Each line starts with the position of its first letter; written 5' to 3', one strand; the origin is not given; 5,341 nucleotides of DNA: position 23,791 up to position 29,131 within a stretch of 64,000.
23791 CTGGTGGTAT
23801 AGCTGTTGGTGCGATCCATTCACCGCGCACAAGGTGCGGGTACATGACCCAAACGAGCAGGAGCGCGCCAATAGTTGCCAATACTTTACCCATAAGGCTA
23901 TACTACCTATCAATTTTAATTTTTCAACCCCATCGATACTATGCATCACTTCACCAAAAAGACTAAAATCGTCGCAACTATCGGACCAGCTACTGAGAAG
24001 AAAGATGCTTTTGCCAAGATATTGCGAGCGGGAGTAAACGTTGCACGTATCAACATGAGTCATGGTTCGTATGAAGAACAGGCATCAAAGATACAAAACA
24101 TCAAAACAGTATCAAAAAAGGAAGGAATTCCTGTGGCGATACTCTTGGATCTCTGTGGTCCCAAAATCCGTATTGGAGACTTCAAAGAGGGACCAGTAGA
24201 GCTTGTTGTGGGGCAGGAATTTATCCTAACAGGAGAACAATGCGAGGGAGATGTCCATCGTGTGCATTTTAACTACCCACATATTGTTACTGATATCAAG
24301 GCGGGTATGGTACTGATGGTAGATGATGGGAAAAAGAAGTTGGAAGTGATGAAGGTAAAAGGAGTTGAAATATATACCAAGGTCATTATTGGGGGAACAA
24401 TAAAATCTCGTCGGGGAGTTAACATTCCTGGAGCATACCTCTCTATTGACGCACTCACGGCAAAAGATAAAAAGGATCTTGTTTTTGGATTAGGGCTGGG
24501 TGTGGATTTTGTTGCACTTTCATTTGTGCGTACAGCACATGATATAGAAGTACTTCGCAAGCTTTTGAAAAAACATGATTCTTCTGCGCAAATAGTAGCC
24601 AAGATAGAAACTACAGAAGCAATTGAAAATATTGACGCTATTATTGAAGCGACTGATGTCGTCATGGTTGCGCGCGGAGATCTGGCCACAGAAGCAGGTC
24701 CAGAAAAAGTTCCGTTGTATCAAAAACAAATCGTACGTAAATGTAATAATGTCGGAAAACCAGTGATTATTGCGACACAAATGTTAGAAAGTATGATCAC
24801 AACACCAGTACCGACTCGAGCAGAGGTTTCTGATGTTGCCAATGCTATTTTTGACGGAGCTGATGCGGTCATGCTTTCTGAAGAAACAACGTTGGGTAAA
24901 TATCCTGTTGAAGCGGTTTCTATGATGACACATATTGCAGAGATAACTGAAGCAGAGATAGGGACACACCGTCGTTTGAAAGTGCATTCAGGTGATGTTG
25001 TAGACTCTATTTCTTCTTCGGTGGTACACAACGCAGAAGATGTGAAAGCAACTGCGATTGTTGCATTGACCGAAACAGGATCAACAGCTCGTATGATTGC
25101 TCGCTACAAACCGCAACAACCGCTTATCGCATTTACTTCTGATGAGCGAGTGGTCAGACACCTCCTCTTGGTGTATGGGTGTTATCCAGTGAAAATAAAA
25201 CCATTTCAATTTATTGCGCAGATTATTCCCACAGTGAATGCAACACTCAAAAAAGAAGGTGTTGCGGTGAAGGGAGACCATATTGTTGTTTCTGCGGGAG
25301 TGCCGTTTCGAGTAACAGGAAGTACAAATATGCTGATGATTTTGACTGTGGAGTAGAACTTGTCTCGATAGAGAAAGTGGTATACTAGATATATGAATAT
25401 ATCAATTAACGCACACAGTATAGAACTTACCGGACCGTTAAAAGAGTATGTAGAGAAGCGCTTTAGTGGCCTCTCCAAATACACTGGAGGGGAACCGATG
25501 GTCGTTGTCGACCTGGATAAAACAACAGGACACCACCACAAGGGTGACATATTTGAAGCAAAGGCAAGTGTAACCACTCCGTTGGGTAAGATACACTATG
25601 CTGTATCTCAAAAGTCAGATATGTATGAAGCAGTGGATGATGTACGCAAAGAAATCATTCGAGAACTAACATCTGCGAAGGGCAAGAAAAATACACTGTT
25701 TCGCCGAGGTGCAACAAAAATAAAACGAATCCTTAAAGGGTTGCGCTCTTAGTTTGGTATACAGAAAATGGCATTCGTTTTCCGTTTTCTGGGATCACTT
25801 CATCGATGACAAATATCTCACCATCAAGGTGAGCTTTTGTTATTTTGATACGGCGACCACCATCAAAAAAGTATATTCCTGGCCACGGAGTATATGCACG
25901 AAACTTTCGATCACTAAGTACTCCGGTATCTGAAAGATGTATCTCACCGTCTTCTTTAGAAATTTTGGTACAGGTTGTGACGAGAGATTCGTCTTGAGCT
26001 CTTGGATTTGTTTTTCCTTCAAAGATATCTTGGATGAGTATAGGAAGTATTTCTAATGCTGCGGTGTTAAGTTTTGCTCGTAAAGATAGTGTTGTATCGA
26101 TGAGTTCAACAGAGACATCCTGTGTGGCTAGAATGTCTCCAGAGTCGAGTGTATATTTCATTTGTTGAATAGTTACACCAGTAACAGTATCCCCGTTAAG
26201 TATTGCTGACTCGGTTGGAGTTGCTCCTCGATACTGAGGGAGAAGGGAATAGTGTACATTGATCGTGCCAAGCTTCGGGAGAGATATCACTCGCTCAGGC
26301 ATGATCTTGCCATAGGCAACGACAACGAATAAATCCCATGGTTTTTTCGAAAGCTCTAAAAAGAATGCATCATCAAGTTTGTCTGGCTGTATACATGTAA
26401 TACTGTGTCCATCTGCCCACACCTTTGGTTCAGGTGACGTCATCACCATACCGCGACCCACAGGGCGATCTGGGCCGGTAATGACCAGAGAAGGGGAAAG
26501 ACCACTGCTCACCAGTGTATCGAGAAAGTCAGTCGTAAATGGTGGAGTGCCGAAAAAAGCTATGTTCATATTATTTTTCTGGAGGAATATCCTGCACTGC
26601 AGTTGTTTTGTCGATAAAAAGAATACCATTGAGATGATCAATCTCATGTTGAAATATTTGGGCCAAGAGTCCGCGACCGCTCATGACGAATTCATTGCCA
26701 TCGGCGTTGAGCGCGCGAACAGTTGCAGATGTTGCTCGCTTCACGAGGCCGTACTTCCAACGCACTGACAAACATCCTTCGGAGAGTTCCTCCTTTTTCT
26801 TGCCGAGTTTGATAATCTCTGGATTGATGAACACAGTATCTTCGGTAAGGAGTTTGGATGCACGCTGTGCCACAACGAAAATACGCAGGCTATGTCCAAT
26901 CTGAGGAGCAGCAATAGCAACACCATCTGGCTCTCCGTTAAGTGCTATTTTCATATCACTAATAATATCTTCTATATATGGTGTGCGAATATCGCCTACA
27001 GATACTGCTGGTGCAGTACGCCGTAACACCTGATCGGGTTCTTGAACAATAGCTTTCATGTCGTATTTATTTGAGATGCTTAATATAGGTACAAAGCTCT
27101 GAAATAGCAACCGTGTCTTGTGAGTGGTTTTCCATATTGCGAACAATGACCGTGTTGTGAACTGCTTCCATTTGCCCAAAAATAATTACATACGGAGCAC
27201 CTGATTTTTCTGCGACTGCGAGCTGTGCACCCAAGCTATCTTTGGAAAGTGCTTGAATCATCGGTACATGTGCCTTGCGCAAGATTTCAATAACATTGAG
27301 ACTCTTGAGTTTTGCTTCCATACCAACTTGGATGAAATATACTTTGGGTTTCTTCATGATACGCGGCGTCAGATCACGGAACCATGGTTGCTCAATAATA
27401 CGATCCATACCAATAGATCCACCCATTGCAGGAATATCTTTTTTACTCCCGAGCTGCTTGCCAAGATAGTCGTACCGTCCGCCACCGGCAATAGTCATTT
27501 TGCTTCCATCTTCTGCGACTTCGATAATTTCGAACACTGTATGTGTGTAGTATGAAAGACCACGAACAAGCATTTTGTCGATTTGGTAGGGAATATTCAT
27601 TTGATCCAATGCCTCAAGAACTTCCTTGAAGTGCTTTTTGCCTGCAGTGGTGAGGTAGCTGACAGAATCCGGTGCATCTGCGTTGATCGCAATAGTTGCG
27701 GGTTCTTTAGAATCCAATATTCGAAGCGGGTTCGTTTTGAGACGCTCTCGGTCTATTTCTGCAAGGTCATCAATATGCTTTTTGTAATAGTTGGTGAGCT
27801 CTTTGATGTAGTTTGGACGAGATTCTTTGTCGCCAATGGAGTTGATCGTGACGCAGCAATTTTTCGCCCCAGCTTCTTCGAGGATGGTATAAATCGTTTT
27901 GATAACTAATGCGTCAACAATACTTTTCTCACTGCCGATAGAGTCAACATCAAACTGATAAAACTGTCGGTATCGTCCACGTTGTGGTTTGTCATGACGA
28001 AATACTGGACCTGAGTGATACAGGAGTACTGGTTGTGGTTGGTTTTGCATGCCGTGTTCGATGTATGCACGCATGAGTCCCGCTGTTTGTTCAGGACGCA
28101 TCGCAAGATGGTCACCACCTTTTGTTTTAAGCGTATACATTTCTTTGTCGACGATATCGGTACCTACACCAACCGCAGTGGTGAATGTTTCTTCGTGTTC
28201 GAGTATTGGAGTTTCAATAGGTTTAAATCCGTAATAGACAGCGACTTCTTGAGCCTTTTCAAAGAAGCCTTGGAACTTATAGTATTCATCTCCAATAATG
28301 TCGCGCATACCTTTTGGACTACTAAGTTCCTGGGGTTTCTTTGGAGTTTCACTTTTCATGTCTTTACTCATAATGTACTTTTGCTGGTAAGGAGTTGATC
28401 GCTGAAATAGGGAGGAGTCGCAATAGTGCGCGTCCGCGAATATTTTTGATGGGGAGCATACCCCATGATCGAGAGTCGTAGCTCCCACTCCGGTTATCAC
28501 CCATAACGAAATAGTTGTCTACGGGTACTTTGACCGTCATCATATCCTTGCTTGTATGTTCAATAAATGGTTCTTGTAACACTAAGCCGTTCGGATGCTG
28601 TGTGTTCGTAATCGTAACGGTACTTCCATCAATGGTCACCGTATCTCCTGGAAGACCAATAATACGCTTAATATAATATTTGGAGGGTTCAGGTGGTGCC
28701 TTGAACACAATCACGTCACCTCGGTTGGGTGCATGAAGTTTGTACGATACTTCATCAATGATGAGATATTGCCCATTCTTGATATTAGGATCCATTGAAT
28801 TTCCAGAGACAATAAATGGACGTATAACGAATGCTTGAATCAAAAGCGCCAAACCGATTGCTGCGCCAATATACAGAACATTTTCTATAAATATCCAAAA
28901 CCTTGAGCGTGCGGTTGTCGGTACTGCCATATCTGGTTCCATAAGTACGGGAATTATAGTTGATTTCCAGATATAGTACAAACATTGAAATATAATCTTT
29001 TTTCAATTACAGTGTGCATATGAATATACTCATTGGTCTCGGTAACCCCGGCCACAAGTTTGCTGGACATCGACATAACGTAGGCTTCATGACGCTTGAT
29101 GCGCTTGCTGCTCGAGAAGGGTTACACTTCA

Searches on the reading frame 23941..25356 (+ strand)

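Call 8: search_protein_families(library=pfam, proteins=[window:23941-25356:+], max_evalue=0.001)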
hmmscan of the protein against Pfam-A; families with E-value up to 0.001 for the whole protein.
window:23941-25356:+ (471 aa): 3 families
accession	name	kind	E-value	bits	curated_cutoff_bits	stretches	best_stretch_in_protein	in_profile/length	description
PF00224.27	PK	-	4.1e-118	394.7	30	1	6-326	2-328/328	Pyruvate kinase, barrel domain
PF02887.21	PK_C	-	1.3e-31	109.5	28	1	355-467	1-113/114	Pyruvate kinase, alpha/beta domain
PF03328.21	HpcH_HpaI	-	2.2e-05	24.3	25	1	177-253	75-159/221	HpcH/HpaI aldolase/citrate lyase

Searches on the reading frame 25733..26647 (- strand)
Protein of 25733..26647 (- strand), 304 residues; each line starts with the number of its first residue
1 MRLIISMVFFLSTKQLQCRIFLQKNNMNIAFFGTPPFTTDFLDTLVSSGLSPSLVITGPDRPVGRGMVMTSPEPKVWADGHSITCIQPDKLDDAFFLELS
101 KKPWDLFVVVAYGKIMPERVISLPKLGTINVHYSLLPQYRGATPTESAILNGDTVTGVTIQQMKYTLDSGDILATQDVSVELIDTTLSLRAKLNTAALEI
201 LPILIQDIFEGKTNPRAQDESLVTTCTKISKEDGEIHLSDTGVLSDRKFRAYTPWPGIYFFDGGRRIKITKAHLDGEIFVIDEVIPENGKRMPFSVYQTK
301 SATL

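Call 9: search_protein_families(library=pfam, proteins=[window:25733-26647:-], max_evalue=0.001)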
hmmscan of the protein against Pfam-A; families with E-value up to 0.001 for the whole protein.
window:25733-26647:- (304 aa): 2 families
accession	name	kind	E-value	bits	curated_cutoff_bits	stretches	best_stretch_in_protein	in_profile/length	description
PF00551.24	Formyl_trans_N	-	1.1e-30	107.2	26.1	1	27-202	1-178/181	Formyl transferase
PF02911.23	Formyl_trans_C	-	3.9e-08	33.8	21.1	1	228-275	1-48/100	Formyl transferase, C-terminal domain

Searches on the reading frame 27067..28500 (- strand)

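Call 8: search_protein_families(library=pfam, proteins=[window:27067-28500:-], max_evalue=0.001)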
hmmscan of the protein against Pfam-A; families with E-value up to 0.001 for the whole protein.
window:27067-28500:- (477 aa): 3 families
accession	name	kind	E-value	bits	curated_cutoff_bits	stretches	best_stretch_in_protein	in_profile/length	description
PF13393.11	tRNA-synt_His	-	3.1e-33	115.8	25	1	64-368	1-308/308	Histidyl-tRNA synthetase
PF00587.30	tRNA-synt_2b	-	2e-13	51.2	29.3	1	122-326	1-121/179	tRNA synthetase class II core domain (G, H, P, S and T)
PF03129.25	HGTP_anticodon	-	7.8e-11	42.4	21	1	386-475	1-93/94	Anticodon binding domain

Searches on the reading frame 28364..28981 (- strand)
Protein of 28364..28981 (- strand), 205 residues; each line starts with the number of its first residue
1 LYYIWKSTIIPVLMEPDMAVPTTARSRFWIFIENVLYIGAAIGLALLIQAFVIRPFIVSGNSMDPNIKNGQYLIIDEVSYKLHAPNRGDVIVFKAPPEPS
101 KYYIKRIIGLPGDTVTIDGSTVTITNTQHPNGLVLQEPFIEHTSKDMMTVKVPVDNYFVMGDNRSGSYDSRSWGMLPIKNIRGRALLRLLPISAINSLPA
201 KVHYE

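Call 73: search_protein_families(library=pfam, proteins=[window:28364-28981:-], max_evalue=0.001)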
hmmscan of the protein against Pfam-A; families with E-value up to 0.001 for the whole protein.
window:28364-28981:- (205 aa): 2 families
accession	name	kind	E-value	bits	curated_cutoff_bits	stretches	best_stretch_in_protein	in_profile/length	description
PF10502.14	Peptidase_S26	-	9.2e-46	156.3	22.9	1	33-188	3-166/168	Signal peptidase, peptidase S26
PF00717.28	Peptidase_S24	-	0.00012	22.2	23.3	1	58-116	40-90/116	Peptidase S24-like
